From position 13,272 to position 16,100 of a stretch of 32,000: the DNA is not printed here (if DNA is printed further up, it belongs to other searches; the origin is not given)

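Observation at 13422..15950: Orphan STAND NTPase with an unassigned N-terminal domain and poly-acidic tail carried as element cargo: candidate undescribed Avs-like defence sensor or element-encoded signal switch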

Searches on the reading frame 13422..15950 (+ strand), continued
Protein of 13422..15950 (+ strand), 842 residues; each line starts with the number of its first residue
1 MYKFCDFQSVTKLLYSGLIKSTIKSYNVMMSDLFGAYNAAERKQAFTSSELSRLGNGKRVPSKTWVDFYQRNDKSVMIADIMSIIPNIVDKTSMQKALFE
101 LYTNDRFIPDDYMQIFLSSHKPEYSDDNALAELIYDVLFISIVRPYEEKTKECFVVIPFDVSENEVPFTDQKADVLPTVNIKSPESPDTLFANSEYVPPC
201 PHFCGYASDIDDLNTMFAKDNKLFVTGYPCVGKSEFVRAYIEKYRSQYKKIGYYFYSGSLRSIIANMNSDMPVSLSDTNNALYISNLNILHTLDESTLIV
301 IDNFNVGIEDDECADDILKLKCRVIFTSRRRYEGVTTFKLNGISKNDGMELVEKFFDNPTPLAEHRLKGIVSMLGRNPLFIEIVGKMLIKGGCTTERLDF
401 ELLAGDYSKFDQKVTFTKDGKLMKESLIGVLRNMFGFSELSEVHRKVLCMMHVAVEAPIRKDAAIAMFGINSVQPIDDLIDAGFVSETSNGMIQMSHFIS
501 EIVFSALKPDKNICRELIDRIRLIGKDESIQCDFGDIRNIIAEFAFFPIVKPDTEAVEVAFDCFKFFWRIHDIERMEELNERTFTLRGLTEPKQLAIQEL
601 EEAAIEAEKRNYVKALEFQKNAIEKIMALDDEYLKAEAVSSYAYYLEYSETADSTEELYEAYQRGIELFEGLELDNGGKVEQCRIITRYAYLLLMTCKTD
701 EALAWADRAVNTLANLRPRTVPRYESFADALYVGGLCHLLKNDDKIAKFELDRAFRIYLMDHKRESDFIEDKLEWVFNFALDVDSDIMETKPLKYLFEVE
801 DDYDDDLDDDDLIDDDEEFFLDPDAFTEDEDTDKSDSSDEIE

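Call 23: find_encoding_contigs(protein=P0048, flank=10000, max_places=3)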
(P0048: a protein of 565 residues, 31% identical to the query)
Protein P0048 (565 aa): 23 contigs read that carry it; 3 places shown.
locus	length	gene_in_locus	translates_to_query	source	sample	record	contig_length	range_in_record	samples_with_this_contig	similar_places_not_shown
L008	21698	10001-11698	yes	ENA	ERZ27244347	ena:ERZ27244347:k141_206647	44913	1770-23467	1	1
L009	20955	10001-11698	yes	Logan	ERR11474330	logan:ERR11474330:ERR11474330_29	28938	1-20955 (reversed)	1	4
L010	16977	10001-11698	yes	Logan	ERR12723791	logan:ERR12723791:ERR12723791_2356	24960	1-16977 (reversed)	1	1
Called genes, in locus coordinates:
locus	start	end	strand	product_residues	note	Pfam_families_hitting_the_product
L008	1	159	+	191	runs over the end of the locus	-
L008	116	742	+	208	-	-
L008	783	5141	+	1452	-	PF09479:Flg_new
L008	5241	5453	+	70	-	-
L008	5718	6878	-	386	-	PF07508:Recombinase, PF13408:Zn_ribbon_recom, PF14287:DUF4368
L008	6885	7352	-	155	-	PF00239:Resolvase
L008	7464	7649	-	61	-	-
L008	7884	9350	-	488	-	PF19263:DUF5906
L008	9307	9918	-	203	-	PF01807:Zn_ribbon_DnaG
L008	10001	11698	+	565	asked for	PF13191:AAA_16 (weak)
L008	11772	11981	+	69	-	-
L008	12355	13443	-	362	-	PF14471:DUF4428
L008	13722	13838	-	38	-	-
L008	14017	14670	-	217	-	PF00072:Response_reg, PF00196:GerE, PF08281:Sigma70_r4_2 (weak)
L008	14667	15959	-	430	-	-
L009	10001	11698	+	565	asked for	PF13191:AAA_16 (weak)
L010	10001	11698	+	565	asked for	PF13191:AAA_16 (weak)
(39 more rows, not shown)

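Call 25: find_encoding_contigs(protein=P0052, flank=10000, max_places=2)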
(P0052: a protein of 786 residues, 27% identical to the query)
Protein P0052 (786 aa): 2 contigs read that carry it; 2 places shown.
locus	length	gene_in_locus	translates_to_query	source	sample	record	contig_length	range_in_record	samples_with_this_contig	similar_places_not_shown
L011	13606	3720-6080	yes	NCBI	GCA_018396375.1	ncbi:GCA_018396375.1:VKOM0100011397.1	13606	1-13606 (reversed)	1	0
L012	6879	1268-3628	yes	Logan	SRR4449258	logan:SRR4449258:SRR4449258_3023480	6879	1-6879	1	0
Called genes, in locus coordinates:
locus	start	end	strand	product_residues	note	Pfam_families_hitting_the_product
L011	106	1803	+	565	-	PF16822:ALGX (weak), PF14286:DHHW (weak)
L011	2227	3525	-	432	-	PF13102:Phage_int_SAM_5 (faint), PF00589:Phage_integrase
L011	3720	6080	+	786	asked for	PF01637:ATPase_2 (faint), PF00931:NB-ARC (weak), PF13191:AAA_16 (weak), PF20703:nSTAND1 (weak), PF25201:nSTAND6 (faint)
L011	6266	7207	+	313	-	PF17989:ALP_N, PF21522:MreB-like_C (weak)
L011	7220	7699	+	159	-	-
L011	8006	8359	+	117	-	PF21983:NikA-like, PF05713:MobC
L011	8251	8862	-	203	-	-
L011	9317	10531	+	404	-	-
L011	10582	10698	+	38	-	-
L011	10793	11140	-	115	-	PF13560:HTH_31, PF12844:HTH_19, PF13443:HTH_26 (weak), PF01381:HTH_3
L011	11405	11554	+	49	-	-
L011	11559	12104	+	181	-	PF04647:AgrB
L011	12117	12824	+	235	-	PF00072:Response_reg, PF04397:LytTR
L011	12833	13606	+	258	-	?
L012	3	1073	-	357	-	?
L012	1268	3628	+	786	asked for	PF01637:ATPase_2 (faint), PF00931:NB-ARC (weak), PF13191:AAA_16 (weak), PF20703:nSTAND1 (weak), PF25201:nSTAND6 (faint)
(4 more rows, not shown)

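Call 26: find_encoding_contigs(protein=P0058, flank=10000, max_places=2)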
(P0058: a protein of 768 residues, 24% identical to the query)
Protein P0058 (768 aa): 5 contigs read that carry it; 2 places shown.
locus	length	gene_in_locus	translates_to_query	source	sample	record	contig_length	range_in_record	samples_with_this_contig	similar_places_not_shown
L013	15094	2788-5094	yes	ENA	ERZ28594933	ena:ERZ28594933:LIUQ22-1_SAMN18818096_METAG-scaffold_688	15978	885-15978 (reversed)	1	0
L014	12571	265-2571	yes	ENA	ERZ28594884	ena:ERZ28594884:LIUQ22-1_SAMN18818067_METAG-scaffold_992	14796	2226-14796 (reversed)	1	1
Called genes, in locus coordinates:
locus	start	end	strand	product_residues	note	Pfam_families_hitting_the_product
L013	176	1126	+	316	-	-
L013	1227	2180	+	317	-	PF00204:DNA_gyraseB, PF01751:Toprim, PF00986:DNA_gyraseB_C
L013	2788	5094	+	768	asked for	PF13676:TIR_2, PF00515:TPR_1 (faint), PF13424:TPR_12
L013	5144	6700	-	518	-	-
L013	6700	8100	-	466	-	PF12708:Pect-lyase_RHGA_epim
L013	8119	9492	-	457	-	PF08666:SAF (weak), PF13144:ChapFlgA (weak)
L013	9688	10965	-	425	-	-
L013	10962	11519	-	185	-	PF04542:Sigma70_r2, PF07638:Sigma70_ECF (weak)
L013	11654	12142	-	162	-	PF03729:DUF308 (faint)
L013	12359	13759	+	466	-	-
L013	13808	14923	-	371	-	PF04231:Endonuclease_1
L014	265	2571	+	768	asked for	PF13676:TIR_2, PF00515:TPR_1 (faint), PF13424:TPR_12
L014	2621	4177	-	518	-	-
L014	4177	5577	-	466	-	PF12708:Pect-lyase_RHGA_epim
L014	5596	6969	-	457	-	PF08666:SAF (weak), PF13144:ChapFlgA (weak)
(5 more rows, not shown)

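Call 37: find_related_loci(query=A1, collection=genome_contigs, flank=10000)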
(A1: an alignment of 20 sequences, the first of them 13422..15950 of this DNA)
Query A1 (842 aa) in genome_contigs; peptide patterns used: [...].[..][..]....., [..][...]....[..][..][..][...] (x = any residue, [..] = any of these).
600 stretches matched a pattern (row limit reached: there are more); 228 encode a relative of the query (tblastn E <= 1e-3); the best 80 are kept; 80 distinct loci.
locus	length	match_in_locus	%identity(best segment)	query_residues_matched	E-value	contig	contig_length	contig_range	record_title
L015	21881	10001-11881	83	170-797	0e+0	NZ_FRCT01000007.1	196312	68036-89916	Ruminococcus flavefaciens strain Y1, whole genome shotgun sequence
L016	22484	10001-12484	86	1-826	0e+0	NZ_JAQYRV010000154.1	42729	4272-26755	MAG: Ruminococcus flavefaciens isolate SUG2139 k141_305363, whole genome shotgun sequence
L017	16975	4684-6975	33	4-797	1e-116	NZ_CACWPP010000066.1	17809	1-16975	MAG: uncultured Ruminococcus sp. isolate RUG10798, whole genome shotgun sequence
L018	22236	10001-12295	32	5-797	4e-109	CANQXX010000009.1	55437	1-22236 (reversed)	MAG: uncultured Clostridia bacterium isolate Lapin-025__bin50 genome assembly, contig: Lapin-025__NODE_375_length_55437_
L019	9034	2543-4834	30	5-798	5e-103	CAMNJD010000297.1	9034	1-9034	MAG: uncultured Ruminococcus sp. isolate SRR873599_bin.12_metaWRAP_v1.3_MAG genome assembly, contig: ERZ1756080.1099576,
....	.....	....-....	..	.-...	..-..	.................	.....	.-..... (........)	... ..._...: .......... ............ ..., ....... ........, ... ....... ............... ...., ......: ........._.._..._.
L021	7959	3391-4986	32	4-564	2e-85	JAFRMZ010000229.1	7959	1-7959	MAG: Oscillospiraceae bacterium isolate RGIG2617 Goat_Omasum-1__c583294, whole genome shotgun sequence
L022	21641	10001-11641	28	5-570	3e-61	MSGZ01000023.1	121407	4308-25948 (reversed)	MAG: Ruminococcus sp. Phil11 707_L1_merged_contig_371, whole genome shotgun sequence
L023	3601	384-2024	27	5-570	4e-61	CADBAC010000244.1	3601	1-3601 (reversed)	MAG: Ruminococcus flavefaciens isolate RUG13777 genome assembly, contig: RUG13777_asm_244, whole genome shotgun sequence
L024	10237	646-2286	28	5-570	3e-60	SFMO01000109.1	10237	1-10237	MAG: Ruminococcus flavefaciens isolate W2P31.028 Contig14480, whole genome shotgun sequence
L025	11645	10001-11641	27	5-570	2e-59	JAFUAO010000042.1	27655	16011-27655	MAG: Ruminococcus sp. isolate RGIG4319 Roe_deer_Duodenum.Co__c193070, whole genome shotgun sequence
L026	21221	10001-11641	27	5-570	4e-59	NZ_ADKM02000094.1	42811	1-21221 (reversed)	Ruminococcus albus 8 contig00014, whole genome shotgun sequence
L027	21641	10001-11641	27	5-570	8e-58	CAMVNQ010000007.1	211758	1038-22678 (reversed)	MAG TPA_asm: uncultured Clostridia bacterium isolate SRR8387716_bin.59_metaWRAP_v1.3_MAG genome assembly, contig: ERZ142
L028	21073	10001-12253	25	3-780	3e-51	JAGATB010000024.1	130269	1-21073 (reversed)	MAG: Clostridia bacterium isolate RGIG8748 Water_deer_Colon-4__c191974, whole genome shotgun sequence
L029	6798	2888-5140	25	3-780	3e-51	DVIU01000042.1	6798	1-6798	MAG TPA_asm: Candidatus Scatousia excrementigallinarum isolate 6276 CHK98__C76683_L6798_ERR2241824, whole genome shotgun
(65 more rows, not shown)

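Call 47: predict_structure(alignment_id=A1)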
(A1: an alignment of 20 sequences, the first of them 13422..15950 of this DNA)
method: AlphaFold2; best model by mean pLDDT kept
length: 842 residues; sequences in the alignment: 20
mean_pLDDT: 80.3   pTM: 0.62
mean pLDDT of the five models: 80.3, 79.9, 77.3, 77.2, 76.8
residues with pLDDT >= 90: 240; 70-90: 476; 50-70: 45; < 50: 81
segments of 3 or more residues with pLDDT < 50: 160-189, 271-275, 800-842
pLDDT, mean of each block of 10 residues (from residue 1): 78 87 80 85 65 78 81 86 90 92 84 85 91 93 77 66 35 31 39 66 83 89 86 89 87 84 72 51 80 87 82 86 89 83 87 82 87 84 85 80 74 77 80 76 91 80 88 88 83 83 84 91 90 82 80 83 91 90 67 88 94 95 90 90 92 90 92 90 95 94 97 89 92 96 91 91 83 89 84 68 39 38 36 34 29
secondary structure, 60 per line:
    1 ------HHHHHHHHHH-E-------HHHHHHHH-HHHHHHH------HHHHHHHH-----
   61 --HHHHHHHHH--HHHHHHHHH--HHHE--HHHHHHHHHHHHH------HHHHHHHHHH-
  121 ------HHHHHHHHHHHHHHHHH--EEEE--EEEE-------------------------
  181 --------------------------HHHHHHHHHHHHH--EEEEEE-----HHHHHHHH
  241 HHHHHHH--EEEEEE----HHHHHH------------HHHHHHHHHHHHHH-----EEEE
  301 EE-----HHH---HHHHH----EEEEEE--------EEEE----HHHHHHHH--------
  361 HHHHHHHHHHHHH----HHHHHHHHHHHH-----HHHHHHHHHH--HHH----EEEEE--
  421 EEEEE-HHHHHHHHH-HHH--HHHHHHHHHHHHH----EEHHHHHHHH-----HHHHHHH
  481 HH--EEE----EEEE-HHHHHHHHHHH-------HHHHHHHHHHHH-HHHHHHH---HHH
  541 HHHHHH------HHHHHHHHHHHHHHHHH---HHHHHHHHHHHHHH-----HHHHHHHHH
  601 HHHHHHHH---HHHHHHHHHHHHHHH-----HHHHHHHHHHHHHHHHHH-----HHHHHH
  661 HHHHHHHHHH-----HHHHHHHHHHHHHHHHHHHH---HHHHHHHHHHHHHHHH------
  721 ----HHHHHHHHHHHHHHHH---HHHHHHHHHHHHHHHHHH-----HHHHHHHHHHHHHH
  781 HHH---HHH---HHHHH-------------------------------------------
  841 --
elements in order (helices of 4 or more, strands of 3 or more residues): H7-16 H26-33 H35-41 H48-55 H63-71 H74-82 H91-103 H110-119 H127-143 E146-149 E152-155 H207-219 E222-227 H233-247 E250-255 H260-265 H278-291 E297-302 H314-318 E323-328 E337-340 H345-352 H361-373 H378-389 H395-404 E414-418 E421-425 H427-435 H442-454 H461-468 H474-482 E485-487 E492-495 H497-507 H515-526 H528-534 H538-546 H553-569 H573-586 H592-608 H612-626 H632-649 H655-670 H676-695 H699-714 H725-740 H744-761 H767-783 H793-797

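Call 51: fold_search(model_id=the predicted structure, library=pdb)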
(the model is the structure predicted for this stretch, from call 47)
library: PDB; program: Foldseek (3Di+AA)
matches with E <= 10: 1391; with E <= 0.001: 37
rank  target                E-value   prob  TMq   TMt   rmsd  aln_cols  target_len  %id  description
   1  6mfv_A                8.5e-13  1.00  0.21  0.26  23.1       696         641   12  Crystal structure of the Signal Transduction ATPase with Numerous Domains (STAND) protein with a tetratricopeptide rep (released 2019-02-20)
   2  5juy_A                3.7e-09  1.00  0.32  0.25  10.5       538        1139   12  Active human apoptosome with procaspase-9 (released 2016-10-19)
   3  5juy_B                5.6e-09  1.00  0.31  0.22  26.0       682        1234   11  Active human apoptosome with procaspase-9 (released 2016-10-19)
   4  8dgc_A                2.6e-08  1.00  0.22  0.11  35.8      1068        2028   11  Avs3 bound to phage PhiV-1 terminase (released 2022-08-03)
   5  8dgc_B                9.5e-08  1.00  0.24  0.12  23.4       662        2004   14  Avs3 bound to phage PhiV-1 terminase (released 2022-08-03)
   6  1z6t_B                1.0e-07  1.00  0.22  0.30  19.1       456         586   11  Structure of the apoptotic protease-activating factor 1 bound to ADP (released 2005-04-19)
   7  3shf                  1.4e-07  1.00  0.22  0.16  19.4       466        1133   11  Crystal structure of the R265S mutant of full-length murine Apaf-1 (released 2011-08-24)
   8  2a5y_B                2.0e-07  1.00  0.30  0.48  20.7       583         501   14  Structure of a CED-4/CED-9 complex (released 2005-10-11)
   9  4m9s_B                2.8e-07  1.00  0.32  0.49   7.3       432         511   16  crystal structure of CED-4 bound CED-3 fragment (released 2013-10-23)
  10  9h2l_A                3.6e-07  1.00  0.29  0.29   4.8       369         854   16  Cryo-EM structure of an octameric G10-resistosome from wheat (released 2025-09-24)
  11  3sfz                  7.7e-07  1.00  0.23  0.17  19.0       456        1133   10  Crystal structure of full-length murine Apaf-1 (released 2011-08-24)
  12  9ri9_B                4.1e-06  1.00  0.29  0.28  21.8       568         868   13  Cryo-EM structure of the tomato NRC3 hexameric resistosome (released 2025-07-23)
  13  9zjs_B                1.6e-05  1.00  0.14  0.12  20.0       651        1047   12  Human sterile alpha motif domain-containing protein 9 (SAMD9), asymmetric dimer "shell" shape (released 2026-02-25)
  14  8xuq_A                3.9e-05  1.00  0.22  0.21  25.4       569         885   13  Cryo-EM structure of tomato NRC2 tetramer (released 2024-05-22)
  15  2qen                  4.2e-05  1.00  0.25  0.53   7.2       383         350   13  The walker-type atpase paby2304 of pyrococcus abyssi (released 2008-07-01)
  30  4i1a_B                6.3e-04  1.00  0.23  0.46   6.6       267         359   15  Crystal Structure of the Apo Form of RapI (released 2013-04-03)
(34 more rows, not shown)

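Call 55: search_protein_families(library=padloc, proteins=[P0034, P0052, P0056, P0033, P0058, P0032], max_evalue=0.01)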
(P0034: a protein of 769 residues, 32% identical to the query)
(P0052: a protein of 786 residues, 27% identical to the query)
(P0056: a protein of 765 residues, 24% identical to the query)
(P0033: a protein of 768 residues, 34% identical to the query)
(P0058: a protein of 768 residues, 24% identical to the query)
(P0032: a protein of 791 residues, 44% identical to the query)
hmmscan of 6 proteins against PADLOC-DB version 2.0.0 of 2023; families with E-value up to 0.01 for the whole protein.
P0034 (769 aa): 1 family
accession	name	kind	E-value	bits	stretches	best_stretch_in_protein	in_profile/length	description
PDLC04140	mad8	-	0.0019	15.8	1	190-276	20-83/314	mads_8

P0052 (786 aa): 3 families
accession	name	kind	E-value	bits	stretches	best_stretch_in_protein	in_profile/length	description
PDLC04985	PDC-S27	-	0.00041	17.4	1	180-245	5-70/484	-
PDLC04787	PDC-S01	-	0.0011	15.9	1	181-254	10-86/412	-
PDLC04140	mad8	-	0.0084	13.7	1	188-384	17-132/314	mads_8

P0056 (765 aa): 2 families
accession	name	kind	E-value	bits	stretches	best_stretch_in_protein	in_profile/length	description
PDLC02911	VakA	-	0.0051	15.4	0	201-240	4-39/163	-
PDLC02196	IetA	-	0.0088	13.5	0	182-223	104-146/374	-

P0033 (768 aa): 2 families
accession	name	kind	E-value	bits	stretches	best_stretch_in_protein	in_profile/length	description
PDLC04787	PDC-S01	-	8.9e-05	19.5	1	180-304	9-125/412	-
PDLC04140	mad8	-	0.0071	13.9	0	194-337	23-101/314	mads_8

P0058 (768 aa): 5 families
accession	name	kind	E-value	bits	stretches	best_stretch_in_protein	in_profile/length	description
PDLC02012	SAVED5--SAVED_TIR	-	2.1e-07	28.4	1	6-96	15-108/404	-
PDLC05062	PDC-S66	-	0.00011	19.7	1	3-92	147-238/282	-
PDLC00436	ThsB1|ThsB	-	0.001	16.6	1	3-114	34-150/183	TIR-like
PDLC00418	ThsB1|ThsB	-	0.0016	16.3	1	1-81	1-89/155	TIR-like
PDLC00431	ThsB1|ThsB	-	0.0022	16.4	0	39-105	46-111/162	TIR-like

P0032 (791 aa): 1 family
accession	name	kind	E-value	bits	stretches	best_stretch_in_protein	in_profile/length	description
PDLC04140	mad8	-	0.0013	16.3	0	200-237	26-63/314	mads_8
